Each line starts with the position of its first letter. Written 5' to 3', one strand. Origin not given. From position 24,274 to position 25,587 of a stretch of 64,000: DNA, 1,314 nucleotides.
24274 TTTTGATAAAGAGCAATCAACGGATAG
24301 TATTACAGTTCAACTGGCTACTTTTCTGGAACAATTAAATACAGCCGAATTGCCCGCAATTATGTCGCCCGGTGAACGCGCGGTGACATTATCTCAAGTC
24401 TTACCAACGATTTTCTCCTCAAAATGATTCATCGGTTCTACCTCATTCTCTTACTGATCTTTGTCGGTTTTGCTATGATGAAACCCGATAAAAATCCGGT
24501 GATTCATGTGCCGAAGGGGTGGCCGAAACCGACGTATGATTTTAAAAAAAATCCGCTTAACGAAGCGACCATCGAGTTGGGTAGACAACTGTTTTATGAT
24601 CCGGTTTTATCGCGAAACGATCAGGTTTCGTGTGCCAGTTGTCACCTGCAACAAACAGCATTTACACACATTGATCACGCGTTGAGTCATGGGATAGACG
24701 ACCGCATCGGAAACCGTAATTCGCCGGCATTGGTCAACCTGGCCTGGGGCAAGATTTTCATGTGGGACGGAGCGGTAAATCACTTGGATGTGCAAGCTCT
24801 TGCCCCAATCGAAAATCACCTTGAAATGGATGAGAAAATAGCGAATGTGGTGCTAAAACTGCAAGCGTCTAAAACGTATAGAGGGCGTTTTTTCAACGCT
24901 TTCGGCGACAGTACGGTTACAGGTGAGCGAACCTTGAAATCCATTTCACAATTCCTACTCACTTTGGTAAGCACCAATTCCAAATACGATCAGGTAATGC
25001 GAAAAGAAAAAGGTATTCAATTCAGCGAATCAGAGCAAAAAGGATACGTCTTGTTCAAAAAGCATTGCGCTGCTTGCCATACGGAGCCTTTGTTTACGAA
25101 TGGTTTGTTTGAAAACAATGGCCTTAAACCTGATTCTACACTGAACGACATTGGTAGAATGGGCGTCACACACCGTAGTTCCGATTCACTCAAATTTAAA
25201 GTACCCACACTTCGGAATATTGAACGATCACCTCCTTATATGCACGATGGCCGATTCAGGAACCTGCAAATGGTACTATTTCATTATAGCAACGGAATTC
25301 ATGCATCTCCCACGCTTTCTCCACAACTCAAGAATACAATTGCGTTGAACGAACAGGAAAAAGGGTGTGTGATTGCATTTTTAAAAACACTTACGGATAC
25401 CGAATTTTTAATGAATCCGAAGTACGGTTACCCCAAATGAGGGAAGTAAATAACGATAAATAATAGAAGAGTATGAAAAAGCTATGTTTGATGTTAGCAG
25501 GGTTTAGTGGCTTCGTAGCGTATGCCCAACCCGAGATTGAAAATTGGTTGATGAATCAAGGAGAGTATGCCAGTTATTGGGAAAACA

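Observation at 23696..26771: MbnP (WxW) - MbnH/MauG-type diheme - YHYH/T9SS operon: candidate secreted copper-handling system without methanobactin genes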

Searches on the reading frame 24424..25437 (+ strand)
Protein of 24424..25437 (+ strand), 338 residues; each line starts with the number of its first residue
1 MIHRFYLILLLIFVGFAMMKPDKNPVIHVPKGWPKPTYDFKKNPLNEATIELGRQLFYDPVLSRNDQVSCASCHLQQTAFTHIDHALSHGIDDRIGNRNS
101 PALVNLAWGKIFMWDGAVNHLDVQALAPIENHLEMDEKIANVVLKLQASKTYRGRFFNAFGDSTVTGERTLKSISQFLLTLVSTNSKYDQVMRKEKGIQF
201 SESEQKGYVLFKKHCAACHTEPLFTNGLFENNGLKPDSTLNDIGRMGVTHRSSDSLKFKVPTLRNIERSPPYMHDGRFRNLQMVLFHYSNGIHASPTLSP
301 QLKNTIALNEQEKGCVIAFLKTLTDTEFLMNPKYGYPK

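Call 3: search_protein_families(library=pfam, proteins=[window:24424-25437:+], max_evalue=0.01)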
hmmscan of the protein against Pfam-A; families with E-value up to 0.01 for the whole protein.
window:24424-25437:+ (338 aa): 5 families
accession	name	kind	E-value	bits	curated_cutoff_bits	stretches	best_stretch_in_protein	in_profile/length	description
PF03150.19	CCP_MauG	-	1.2e-50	172.4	25.6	1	48-196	2-148/149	Di-haem cytochrome c peroxidase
PF00034.26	Cytochrom_C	-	3.4e-06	28.7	21.3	1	205-323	2-89/90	Cytochrome c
PF09086.16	DUF1924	-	3.7e-05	24.4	22.5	0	47-80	5-39/96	Domain of unknown function (DUF1924)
PF13442.11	Cytochrome_CBB3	-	0.00011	22.9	27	1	205-245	4-42/68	Cytochrome C oxidase, cbb3-type, subunit III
PF14522.11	Cytochrome_C7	-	0.0015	18.7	24.8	0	65-82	39-56/67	Cytochrome c7 and related cytochrome c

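Call 4: search_protein_families(library=ncbifam, proteins=[window:24424-25437:+], max_evalue=0.01)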
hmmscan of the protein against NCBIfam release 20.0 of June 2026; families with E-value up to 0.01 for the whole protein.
window:24424-25437:+ (338 aa): 8 families
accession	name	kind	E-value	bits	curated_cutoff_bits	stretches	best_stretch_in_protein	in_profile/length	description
TIGR04039.1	MXAN_0977_Heme2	hypoth_equivalog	1.4e-60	205.1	362.85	1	41-337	3-335/336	MbnH family di-heme enzyme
TIGR03791.1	TTQ_mauG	equivalog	1.7e-51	175.1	443.85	1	50-325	6-280/291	tryptophan tryptophylquinone biosynthesis enzyme MauG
TIGR03981.2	SAM_quin_mod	hypoth_equivalog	2.2e-25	89.4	340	2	175-292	237-362/411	His-Xaa-Ser system-associated MauG-like protein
NF052341.1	hydrazine_gamma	equivalog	1.2e-05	24.5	625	0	31-81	49-99/339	hydrazine synthase subunit gamma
NF040606.1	CytoC_perox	subfamily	0.0011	18.2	150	0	44-285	292-453/524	di-heme-cytochrome C peroxidase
NF052342.1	hydrazine_BC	exception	0.0021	16.3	1250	0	32-81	401-450/690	hydrazine synthase subunit beta-gamma fusion subunit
NF050122.1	bc1_QcrC_actin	exception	0.0056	16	200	0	177-220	11-57/253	cytochrome bc1 complex diheme cytochrome c subunit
TIGR03045.1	PS_II_C550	equivalog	0.0092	15.7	177.75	0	195-221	39-68/159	photosystem II cytochrome c-550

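Call 5: search_solved_structures(query=window:24424-25437:+, show_alignments=4, max_evalue=0.00001)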
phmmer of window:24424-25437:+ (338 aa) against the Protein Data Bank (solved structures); distinct sequences matched with E-value up to 0.00001: 28.
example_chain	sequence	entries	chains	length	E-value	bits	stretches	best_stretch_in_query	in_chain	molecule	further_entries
1iqc_A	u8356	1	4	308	2.8e-39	138.7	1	43-325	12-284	di-heme peroxidase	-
3o5c_A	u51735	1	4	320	4.9e-38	134.6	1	48-284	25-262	Cytochrome c551 peroxidase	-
6e1c_A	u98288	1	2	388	1.8e-35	126.2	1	6-337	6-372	Di-heme enzyme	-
4aal_A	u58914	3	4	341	6.7e-34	121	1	39-282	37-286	CYTOCHROME C551 PEROXIDASE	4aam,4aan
4aao_A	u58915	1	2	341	4.4e-33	118.3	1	39-282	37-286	CYTOCHROME C551 PEROXIDASE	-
9qdt_A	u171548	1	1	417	3.9e-31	111.9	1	41-281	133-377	Probable cytochrome c peroxidase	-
1nml_A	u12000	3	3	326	2.4e-30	109.3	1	40-325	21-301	di-haem cytochrome c peroxidase | Cytochrome c peroxidase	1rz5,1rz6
3hq6_A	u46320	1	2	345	7.3e-29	104.4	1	36-283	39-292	Cytochrome c551 peroxidase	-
3hq9_A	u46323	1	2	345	1e-28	104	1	36-283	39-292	Cytochrome c551 peroxidase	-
3hq8_A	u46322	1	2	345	2.6e-28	102.6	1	36-283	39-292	Cytochrome c551 peroxidase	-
6qkn_A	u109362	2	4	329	5.5e-28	101.5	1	34-281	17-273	Cytochrome-c peroxidase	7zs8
6fu3_A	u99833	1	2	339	6.1e-28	101.4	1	34-281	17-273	Protein CcpR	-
1eb7_A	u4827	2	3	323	7.5e-28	101.1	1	33-291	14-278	CYTOCHROME C551 PEROXIDASE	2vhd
3hq7_A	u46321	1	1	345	1.2e-27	100.5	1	36-283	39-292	Cytochrome c551 peroxidase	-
1zzh_A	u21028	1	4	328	3.4e-27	99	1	43-289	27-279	cytochrome c peroxidase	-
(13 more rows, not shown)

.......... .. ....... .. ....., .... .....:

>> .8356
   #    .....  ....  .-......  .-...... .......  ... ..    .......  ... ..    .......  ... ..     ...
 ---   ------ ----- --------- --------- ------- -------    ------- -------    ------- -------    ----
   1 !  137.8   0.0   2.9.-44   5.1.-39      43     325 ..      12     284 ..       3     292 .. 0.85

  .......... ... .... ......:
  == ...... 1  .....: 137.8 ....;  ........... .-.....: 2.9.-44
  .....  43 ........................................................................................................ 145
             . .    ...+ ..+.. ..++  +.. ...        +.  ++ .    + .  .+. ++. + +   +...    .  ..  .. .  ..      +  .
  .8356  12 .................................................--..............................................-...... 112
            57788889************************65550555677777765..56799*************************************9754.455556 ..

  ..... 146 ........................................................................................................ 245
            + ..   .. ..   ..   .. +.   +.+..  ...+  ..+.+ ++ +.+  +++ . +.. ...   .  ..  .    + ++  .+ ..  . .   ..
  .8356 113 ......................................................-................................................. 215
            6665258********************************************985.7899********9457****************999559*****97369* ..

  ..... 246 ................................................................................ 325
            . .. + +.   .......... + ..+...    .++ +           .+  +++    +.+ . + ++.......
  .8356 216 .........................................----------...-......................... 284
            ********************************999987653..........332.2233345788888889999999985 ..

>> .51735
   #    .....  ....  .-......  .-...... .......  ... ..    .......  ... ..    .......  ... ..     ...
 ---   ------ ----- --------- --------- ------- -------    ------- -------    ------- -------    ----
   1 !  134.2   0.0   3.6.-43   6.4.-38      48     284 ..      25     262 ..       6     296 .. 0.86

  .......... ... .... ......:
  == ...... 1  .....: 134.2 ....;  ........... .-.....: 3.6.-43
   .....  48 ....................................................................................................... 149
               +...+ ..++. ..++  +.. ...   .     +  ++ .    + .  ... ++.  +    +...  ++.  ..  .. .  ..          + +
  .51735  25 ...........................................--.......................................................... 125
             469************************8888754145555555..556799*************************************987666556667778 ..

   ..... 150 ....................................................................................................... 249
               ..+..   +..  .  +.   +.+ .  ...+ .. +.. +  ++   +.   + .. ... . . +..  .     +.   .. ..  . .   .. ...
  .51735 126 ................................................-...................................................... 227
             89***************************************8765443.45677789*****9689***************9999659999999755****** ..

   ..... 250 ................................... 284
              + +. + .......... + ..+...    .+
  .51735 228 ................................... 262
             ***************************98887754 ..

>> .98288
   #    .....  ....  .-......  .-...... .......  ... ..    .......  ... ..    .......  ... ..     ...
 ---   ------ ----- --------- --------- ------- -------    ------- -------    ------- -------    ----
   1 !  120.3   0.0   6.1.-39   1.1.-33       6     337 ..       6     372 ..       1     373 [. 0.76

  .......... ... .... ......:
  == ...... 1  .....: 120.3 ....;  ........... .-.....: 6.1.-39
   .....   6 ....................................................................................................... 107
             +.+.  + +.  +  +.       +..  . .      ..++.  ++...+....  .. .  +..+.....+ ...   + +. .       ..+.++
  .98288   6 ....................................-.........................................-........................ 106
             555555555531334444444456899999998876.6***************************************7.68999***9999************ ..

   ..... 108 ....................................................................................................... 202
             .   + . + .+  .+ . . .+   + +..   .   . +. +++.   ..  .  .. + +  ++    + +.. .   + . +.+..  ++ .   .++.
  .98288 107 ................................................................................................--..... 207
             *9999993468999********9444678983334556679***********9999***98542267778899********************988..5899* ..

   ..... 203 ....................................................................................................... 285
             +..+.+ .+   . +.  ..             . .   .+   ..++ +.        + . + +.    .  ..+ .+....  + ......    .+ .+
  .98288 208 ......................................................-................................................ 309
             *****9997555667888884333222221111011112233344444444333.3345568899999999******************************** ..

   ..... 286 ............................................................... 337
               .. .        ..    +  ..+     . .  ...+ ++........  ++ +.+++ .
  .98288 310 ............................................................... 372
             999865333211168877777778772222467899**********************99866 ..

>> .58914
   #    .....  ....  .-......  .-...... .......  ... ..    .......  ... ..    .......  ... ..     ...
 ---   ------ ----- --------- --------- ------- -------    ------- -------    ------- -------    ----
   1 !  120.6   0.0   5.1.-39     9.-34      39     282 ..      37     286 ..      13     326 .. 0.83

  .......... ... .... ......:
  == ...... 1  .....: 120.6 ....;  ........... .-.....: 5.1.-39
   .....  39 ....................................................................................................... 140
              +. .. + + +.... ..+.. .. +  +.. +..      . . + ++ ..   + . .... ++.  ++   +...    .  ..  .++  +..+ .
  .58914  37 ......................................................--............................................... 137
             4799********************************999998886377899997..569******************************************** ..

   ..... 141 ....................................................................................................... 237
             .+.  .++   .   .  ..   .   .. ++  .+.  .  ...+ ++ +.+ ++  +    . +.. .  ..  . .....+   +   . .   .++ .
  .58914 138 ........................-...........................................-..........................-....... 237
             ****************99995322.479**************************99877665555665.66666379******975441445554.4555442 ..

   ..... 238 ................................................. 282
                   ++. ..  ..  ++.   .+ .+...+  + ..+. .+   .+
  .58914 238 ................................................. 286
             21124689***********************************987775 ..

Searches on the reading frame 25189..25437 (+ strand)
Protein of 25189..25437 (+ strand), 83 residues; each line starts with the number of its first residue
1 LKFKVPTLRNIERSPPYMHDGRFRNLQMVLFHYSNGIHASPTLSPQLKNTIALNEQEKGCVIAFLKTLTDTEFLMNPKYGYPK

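Call 61: search_solved_structures(query=window:25189-25437:+, max_evalue=10, show_alignments=5)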
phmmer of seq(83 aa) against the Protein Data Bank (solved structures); distinct sequences matched with E-value up to 10: 22.
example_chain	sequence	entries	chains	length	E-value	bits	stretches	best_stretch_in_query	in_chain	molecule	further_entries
6e1c_A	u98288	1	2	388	2.3e-10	44.1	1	2-82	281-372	Di-heme enzyme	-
4y5r_A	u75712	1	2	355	3.2e-06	30.9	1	2-38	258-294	Methylamine utilization protein MauG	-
3rn1_A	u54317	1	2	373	3.3e-06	30.8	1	2-36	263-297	Methylamine utilization protein MauG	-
3rn0_A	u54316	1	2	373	3.4e-06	30.8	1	2-36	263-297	Methylamine utilization protein MauG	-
3orv_A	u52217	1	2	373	3.4e-06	30.8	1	2-33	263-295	Methylamine utilization protein mauG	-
3rlm_A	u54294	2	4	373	3.4e-06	30.8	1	2-36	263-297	Methylamine utilization protein MauG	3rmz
4o1q_A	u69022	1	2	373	3.4e-06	30.8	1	2-36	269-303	Methylamine utilization protein MauG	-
3l4m_A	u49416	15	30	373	3.4e-06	30.8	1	2-36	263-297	Methylamine utilization protein mauG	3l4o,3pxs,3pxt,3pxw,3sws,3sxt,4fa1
4l1q_A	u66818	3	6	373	3.4e-06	30.8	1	2-36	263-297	Methylamine utilization protein MauG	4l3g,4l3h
3svw_A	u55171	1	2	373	3.4e-06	30.8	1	2-36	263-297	Methylamine utilization protein MauG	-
3sjl_A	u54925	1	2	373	3.4e-06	30.8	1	2-36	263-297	Methylamine utilization protein mauG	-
3sle_A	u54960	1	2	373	3.4e-06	30.8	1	2-36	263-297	Methylamine utilization protein MauG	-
1iqc_A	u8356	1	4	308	2.1e-05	28.3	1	3-70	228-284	di-heme peroxidase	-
3o5c_A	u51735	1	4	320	0.00055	23.8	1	3-29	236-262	Cytochrome c551 peroxidase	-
1nml_A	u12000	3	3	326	0.01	19.7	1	3-70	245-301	di-haem cytochrome c peroxidase | Cytochrome c peroxidase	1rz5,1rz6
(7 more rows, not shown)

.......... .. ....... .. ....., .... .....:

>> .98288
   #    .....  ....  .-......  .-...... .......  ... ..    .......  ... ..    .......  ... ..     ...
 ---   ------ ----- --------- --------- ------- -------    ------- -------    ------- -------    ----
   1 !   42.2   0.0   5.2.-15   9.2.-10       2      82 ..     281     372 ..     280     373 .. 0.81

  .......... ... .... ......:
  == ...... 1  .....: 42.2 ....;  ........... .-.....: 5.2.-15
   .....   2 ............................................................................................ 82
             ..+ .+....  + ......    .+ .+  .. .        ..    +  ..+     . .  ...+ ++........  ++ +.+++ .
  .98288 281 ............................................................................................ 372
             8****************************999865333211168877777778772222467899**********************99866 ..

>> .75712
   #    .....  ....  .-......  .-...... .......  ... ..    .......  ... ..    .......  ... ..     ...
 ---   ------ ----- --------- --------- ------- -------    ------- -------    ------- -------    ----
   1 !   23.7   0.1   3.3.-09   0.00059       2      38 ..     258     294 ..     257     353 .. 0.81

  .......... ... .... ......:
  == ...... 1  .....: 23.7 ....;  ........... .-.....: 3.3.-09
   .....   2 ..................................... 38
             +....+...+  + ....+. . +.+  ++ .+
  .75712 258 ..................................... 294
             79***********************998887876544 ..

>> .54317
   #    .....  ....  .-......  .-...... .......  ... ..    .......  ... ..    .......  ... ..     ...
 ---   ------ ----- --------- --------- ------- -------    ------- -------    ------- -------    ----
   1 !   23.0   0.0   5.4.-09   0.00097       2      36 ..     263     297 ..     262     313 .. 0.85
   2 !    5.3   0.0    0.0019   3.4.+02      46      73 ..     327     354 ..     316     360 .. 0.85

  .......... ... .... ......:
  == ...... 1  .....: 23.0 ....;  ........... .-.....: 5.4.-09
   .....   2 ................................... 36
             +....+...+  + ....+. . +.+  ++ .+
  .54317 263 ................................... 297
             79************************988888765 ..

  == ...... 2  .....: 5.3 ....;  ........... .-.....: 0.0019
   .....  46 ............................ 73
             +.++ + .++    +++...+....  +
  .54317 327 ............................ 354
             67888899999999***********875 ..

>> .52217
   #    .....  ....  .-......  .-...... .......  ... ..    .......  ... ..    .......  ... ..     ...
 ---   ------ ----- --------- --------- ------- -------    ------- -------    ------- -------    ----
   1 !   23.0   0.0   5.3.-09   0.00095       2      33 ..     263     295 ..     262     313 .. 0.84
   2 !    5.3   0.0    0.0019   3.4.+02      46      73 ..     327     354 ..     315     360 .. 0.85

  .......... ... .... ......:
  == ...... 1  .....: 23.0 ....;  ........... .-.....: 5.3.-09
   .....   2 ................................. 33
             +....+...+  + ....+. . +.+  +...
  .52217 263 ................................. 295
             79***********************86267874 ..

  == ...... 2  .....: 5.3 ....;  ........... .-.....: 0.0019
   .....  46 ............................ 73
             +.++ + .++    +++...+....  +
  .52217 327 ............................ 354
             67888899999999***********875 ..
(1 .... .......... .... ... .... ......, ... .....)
